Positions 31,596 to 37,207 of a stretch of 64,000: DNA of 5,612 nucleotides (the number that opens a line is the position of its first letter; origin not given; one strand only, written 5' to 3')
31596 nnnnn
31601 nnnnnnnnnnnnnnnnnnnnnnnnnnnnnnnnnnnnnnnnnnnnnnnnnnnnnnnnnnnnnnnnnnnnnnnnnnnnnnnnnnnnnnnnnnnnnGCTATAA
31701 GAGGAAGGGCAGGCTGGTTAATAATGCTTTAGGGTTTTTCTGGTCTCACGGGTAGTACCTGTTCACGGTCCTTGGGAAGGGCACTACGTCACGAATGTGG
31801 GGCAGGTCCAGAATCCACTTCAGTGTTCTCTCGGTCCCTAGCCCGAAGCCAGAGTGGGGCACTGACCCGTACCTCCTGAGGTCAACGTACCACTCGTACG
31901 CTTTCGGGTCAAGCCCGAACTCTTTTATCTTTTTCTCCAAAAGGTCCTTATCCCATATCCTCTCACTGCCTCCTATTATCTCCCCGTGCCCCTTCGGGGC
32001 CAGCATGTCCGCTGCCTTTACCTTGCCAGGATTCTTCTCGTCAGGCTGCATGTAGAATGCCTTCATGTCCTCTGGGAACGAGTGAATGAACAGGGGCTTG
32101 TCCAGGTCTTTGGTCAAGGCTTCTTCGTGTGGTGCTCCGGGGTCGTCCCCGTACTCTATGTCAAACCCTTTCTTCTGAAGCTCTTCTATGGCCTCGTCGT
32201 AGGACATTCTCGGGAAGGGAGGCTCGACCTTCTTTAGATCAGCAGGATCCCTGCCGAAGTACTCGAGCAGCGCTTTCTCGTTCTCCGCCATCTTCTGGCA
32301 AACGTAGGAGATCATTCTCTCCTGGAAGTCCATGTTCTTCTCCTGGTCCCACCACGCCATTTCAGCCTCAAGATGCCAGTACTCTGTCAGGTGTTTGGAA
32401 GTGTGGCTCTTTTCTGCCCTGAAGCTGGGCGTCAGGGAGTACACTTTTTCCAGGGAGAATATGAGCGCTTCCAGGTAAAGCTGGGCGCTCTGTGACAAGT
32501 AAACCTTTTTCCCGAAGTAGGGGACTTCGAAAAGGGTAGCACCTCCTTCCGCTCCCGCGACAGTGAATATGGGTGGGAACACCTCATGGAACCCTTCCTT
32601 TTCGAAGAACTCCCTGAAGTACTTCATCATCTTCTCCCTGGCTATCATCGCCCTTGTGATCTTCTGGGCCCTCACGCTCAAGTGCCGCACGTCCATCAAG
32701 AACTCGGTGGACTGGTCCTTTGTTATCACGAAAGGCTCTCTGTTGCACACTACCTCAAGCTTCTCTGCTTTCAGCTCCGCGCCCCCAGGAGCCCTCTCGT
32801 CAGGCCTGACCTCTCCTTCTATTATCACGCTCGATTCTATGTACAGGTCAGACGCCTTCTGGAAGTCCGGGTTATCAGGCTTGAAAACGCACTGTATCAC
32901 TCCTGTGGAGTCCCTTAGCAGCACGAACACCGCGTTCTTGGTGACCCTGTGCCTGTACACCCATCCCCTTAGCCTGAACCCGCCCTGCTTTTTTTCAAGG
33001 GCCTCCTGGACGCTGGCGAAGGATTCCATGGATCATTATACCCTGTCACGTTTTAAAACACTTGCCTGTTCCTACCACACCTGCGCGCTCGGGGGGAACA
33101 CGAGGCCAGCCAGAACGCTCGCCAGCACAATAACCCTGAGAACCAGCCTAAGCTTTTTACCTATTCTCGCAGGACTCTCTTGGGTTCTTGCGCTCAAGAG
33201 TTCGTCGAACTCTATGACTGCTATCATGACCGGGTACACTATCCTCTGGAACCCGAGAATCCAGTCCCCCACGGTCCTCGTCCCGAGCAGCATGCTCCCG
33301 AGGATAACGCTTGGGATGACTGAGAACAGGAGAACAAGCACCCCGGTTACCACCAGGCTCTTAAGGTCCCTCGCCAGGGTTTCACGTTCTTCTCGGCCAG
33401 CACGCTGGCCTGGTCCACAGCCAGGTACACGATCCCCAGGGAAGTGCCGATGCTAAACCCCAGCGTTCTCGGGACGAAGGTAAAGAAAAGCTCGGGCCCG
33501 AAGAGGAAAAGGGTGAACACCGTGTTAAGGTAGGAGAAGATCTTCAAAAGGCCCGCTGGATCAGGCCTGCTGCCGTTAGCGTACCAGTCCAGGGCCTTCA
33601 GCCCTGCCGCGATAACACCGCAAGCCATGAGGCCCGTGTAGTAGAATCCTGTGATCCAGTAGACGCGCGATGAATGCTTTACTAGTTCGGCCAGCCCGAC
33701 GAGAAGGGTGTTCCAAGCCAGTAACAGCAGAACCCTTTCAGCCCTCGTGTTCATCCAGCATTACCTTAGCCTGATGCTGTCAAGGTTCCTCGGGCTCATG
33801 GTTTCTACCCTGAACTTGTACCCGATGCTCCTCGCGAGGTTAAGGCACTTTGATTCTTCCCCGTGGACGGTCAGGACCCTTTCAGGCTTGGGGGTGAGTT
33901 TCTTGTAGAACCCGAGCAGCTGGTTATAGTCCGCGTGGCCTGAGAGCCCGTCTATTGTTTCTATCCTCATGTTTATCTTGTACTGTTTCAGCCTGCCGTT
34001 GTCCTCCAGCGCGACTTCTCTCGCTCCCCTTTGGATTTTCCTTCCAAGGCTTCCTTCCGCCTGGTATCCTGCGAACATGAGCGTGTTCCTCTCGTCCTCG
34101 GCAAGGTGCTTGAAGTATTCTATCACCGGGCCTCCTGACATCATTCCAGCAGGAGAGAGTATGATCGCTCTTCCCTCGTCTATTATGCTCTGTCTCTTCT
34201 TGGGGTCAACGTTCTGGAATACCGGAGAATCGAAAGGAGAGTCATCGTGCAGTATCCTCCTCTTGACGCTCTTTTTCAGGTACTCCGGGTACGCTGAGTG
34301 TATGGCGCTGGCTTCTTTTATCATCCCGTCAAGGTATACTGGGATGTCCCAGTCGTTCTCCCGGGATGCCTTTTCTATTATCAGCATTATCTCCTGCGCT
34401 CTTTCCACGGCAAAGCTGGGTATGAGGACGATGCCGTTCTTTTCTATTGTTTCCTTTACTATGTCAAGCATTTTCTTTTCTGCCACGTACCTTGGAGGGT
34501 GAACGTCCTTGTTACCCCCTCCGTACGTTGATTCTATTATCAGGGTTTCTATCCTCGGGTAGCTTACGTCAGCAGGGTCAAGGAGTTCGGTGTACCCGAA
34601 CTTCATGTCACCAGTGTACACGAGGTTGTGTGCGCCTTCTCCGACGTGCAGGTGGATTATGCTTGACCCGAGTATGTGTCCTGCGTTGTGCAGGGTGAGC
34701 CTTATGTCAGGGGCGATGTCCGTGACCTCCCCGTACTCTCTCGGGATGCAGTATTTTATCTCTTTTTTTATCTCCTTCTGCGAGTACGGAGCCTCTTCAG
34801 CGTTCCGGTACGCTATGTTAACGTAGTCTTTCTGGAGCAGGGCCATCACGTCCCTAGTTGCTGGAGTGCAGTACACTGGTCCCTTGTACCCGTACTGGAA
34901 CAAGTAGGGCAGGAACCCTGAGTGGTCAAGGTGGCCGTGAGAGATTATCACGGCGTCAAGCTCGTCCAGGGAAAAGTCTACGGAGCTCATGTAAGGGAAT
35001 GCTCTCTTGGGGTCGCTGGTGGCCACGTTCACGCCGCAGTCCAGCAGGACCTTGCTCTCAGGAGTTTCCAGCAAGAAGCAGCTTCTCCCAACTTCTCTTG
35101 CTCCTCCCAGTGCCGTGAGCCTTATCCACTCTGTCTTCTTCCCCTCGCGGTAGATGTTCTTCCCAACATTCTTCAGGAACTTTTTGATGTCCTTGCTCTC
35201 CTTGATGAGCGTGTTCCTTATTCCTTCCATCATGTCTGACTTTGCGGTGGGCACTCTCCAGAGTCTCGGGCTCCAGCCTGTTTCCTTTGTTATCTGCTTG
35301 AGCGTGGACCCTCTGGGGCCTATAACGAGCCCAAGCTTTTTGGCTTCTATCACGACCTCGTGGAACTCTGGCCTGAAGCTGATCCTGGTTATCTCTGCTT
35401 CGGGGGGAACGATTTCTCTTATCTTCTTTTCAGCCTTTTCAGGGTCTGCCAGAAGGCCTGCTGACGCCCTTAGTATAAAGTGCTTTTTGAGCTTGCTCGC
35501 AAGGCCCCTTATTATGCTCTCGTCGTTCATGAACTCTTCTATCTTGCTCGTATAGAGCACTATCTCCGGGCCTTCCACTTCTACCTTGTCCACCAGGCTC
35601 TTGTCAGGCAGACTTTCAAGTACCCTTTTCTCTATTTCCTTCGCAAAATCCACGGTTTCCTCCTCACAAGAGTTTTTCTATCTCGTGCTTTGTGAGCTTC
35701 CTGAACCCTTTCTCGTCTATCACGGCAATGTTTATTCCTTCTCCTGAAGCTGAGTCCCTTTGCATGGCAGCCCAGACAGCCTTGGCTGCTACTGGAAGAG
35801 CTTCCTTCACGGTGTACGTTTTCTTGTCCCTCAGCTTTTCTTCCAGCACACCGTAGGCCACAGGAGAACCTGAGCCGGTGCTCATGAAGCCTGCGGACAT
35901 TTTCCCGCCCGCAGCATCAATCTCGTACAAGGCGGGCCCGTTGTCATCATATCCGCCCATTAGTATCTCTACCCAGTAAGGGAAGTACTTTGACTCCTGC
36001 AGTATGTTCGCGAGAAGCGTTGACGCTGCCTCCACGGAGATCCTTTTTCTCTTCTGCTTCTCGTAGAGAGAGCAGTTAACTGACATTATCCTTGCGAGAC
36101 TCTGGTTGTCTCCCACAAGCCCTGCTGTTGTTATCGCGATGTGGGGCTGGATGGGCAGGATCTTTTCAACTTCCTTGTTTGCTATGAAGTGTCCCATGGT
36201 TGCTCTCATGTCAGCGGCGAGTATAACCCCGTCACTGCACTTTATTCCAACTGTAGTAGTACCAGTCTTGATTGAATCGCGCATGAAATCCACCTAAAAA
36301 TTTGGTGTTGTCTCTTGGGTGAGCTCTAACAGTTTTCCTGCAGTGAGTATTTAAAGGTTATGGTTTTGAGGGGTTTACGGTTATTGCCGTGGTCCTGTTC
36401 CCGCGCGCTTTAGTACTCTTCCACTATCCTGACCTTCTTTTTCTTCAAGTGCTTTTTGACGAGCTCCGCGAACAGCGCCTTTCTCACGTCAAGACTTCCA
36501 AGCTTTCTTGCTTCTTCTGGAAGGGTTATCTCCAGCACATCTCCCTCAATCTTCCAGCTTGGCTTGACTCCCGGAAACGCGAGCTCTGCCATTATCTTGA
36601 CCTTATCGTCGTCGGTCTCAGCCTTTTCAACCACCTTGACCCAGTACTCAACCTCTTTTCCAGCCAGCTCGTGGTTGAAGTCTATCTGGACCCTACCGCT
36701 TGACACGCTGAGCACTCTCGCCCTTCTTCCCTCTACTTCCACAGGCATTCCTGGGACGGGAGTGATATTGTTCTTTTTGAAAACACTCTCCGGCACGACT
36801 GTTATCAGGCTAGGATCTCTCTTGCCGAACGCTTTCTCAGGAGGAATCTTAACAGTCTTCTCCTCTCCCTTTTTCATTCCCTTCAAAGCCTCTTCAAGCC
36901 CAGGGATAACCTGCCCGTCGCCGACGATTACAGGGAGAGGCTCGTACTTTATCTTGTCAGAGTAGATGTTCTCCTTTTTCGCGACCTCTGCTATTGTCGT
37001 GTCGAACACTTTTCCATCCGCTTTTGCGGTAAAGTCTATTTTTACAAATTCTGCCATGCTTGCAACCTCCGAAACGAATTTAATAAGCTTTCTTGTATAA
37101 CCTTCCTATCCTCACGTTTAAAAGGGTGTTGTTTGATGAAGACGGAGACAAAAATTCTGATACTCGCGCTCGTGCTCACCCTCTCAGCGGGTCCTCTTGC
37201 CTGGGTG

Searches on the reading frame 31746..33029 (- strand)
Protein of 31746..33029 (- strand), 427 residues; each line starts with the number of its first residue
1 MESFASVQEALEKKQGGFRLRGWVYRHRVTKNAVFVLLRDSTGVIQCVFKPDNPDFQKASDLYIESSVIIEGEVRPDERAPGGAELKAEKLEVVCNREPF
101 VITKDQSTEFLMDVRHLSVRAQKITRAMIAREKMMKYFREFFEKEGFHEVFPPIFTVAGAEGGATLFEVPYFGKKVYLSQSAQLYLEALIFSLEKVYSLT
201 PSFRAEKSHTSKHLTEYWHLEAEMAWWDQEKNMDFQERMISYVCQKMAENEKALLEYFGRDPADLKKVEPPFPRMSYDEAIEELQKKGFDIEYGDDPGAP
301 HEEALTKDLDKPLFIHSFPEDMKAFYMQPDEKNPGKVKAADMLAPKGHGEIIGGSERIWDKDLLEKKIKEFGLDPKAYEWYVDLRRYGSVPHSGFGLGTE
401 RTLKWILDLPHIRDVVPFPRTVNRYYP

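Call 37: search_protein_families(library=pfam, proteins=[window:31746-33029:-], max_evalue=0.00001)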
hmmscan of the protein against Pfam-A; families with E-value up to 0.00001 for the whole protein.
window:31746-33029:- (427 aa): 2 families
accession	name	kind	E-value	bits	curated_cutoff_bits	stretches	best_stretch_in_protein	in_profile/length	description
PF00152.25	tRNA-synt_2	-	5e-79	266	25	1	109-421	3-307/308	tRNA synthetases class II (D, K and N)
PF01336.31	tRNA_anti-codon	-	5.5e-14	52.3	27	1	19-94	2-75/75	OB-fold nucleic acid binding domain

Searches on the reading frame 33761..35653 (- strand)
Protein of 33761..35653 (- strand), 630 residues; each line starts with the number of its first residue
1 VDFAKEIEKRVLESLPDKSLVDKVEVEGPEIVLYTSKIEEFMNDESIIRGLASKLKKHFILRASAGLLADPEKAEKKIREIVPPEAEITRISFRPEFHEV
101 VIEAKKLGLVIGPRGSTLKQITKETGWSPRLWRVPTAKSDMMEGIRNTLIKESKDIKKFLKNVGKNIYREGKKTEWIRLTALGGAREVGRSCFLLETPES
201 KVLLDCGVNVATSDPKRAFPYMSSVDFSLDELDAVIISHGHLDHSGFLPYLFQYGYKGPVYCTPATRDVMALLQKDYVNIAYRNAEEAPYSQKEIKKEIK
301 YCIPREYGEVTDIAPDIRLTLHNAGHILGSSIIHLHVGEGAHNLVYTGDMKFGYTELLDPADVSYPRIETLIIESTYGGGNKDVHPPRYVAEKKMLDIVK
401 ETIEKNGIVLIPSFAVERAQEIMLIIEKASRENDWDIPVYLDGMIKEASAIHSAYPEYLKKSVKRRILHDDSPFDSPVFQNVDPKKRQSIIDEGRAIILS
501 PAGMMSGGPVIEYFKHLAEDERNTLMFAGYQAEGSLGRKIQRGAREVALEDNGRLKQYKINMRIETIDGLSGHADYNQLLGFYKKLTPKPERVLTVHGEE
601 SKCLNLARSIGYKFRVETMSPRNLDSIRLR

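Call 37: search_protein_families(library=pfam, proteins=[window:33761-35653:-], max_evalue=0.00001)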
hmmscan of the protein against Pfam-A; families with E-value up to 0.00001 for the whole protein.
window:33761-35653:- (630 aa): 6 families
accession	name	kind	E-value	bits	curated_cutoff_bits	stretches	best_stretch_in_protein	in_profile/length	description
PF10996.14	Beta-Casp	-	1.3e-28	100.3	27.7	1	419-540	1-120/120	Beta-Casp domain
PF17214.9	KH_TffA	-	4.8e-18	65.3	22.6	1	3-64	3-64/68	Transcription termination factor FttA, KH domain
PF07521.17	RMMBL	-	1.8e-17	63.5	21.6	1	558-610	2-52/63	Zn-dependent metallo-hydrolase RNA specificity domain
PF00753.33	Lactamase_B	-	8e-16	59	22.7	1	188-381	4-166/196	Metallo-beta-lactamase superfamily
PF16661.11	Lactamase_B_6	-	5.5e-11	42.6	27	1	194-359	1-171/193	Metallo-beta-lactamase superfamily domain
PF12706.13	Lactamase_B_2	-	6.6e-10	39.4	27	1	201-363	2-159/200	Beta-lactamase superfamily domain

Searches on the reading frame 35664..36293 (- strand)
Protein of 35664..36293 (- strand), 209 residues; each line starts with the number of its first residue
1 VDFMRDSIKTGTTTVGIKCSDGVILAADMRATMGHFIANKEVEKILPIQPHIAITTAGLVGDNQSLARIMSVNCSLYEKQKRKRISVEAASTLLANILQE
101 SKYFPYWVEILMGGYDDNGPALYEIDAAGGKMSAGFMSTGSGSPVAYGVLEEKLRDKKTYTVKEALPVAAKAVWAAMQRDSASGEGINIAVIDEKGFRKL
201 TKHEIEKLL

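Call 37: search_protein_families(library=pfam, proteins=[window:35664-36293:-], max_evalue=0.00001)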
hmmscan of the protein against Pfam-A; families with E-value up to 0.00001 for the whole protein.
window:35664-36293:- (209 aa): 1 family
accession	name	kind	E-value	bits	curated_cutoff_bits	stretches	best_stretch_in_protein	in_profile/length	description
PF00227.31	Proteasome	-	1.6e-54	184.9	22.4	1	8-192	1-189/189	Proteasome subunit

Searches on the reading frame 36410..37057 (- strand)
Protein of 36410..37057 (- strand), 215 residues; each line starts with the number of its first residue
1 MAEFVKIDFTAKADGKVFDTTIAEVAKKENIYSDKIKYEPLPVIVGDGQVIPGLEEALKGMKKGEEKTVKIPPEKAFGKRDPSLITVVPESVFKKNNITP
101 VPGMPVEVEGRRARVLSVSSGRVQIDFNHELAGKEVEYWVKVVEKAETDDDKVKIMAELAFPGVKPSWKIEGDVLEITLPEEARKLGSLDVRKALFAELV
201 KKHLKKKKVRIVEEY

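Call 37: search_protein_families(library=pfam, proteins=[window:36410-37057:-], max_evalue=0.00001)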
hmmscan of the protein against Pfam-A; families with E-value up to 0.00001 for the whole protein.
window:36410-37057:- (215 aa): 2 families
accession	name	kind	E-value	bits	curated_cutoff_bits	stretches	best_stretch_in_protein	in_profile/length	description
PF22199.2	FKBP26_IF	-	8.8e-18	64.4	27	1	87-131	2-46/46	FKBP26, IF domain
PF00254.34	FKBP_C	-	7.5e-16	58.7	21.1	1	3-82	9-76/94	FKBP-type peptidyl-prolyl cis-trans isomerase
